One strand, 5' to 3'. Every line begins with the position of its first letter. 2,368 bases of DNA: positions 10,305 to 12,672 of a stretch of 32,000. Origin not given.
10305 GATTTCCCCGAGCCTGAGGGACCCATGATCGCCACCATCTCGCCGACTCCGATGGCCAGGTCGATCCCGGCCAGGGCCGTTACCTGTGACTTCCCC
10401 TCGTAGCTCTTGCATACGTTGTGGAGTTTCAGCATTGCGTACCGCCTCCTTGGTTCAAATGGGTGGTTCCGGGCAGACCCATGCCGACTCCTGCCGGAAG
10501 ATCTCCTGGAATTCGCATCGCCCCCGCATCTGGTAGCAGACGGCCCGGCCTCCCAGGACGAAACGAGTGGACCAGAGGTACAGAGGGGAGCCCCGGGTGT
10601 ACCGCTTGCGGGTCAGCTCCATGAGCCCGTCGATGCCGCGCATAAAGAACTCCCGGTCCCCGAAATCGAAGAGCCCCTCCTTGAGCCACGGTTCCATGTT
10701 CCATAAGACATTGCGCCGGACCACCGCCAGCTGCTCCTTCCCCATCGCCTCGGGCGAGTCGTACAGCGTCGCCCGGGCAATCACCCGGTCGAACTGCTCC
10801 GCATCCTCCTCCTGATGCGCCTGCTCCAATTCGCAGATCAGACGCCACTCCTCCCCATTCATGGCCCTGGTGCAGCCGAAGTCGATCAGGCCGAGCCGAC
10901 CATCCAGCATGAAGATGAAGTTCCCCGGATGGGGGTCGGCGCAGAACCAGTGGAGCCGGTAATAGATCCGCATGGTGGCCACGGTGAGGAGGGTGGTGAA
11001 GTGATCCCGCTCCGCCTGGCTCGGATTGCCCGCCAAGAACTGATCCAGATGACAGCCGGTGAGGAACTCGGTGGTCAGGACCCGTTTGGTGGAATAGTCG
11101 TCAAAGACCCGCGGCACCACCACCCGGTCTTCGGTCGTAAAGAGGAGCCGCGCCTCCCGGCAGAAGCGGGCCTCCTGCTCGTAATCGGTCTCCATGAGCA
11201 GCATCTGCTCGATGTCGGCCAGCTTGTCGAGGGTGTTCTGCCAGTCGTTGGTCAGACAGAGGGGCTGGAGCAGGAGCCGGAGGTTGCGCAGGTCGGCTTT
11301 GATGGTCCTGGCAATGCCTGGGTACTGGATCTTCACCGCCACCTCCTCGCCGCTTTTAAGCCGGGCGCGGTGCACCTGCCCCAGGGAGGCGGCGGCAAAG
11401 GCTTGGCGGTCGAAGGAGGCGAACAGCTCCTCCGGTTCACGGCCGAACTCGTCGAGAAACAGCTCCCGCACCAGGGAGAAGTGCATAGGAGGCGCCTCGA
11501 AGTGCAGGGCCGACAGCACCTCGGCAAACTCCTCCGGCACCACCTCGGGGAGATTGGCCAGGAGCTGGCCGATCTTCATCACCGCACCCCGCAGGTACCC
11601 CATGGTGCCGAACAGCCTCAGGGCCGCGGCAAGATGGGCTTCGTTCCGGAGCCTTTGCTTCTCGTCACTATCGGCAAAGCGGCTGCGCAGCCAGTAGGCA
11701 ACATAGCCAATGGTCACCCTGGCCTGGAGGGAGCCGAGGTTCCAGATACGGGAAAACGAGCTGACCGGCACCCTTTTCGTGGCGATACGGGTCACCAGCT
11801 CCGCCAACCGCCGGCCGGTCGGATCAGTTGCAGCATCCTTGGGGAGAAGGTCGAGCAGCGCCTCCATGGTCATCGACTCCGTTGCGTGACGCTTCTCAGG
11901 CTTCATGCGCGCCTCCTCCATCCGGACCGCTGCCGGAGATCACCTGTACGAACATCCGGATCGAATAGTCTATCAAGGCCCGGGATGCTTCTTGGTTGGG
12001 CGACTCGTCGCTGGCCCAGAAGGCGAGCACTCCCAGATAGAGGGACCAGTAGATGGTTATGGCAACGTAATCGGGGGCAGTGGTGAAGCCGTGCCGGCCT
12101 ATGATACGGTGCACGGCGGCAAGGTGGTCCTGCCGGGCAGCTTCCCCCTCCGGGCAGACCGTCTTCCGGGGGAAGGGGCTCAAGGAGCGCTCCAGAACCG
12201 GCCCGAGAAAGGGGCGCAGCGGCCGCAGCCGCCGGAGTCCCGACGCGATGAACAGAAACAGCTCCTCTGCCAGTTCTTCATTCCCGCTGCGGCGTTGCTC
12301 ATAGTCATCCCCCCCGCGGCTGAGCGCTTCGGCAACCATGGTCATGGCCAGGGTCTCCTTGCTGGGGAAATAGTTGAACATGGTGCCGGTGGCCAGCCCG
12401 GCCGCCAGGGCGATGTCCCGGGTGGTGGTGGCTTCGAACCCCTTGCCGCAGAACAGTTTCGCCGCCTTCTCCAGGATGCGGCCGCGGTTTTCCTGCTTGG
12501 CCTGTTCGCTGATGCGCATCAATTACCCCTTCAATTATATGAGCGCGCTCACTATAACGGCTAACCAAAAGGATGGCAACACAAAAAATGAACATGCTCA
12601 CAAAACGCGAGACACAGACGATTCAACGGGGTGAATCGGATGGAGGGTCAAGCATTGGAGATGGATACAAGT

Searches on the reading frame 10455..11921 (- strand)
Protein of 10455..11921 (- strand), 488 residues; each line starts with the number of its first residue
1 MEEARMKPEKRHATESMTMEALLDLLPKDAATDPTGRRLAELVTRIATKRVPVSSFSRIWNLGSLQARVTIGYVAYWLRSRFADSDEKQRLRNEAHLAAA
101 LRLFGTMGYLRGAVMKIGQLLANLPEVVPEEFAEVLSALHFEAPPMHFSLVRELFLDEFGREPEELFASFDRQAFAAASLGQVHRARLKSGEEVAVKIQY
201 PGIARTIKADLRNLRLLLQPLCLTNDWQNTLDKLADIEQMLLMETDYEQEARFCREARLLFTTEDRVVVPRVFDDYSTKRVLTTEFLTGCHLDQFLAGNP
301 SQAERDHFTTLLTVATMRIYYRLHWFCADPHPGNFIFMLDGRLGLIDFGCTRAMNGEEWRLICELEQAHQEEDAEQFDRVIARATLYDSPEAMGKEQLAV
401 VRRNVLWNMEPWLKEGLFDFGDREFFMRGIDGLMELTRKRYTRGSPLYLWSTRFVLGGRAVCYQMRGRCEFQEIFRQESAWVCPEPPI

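Call 26: search_protein_families(library=pfam, proteins=[window:10455-11921:-], max_evalue=0.00001)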
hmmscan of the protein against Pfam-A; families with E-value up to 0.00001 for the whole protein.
window:10455-11921:- (488 aa): 1 family
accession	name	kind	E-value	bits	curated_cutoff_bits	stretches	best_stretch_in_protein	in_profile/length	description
PF03109.22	ABC1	-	4.2e-59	200.1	22.9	1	139-376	2-239/244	ABC1 atypical kinase-like domain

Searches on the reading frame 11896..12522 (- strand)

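Call 26: search_protein_families(library=pfam, proteins=[window:11896-12522:-], max_evalue=0.00001)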
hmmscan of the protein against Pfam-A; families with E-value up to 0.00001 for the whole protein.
window:11896-12522:- (208 aa): 2 families
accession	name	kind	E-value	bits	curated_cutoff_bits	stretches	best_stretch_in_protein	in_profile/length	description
PF00440.29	TetR_N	-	1.5e-14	54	24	1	16-58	1-43/47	Bacterial regulatory proteins, tetR family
PF17931.6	TetR_C_23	-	2.2e-07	31.6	29.1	1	158-196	75-113/127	Tetracyclin repressor-like, C-terminal domain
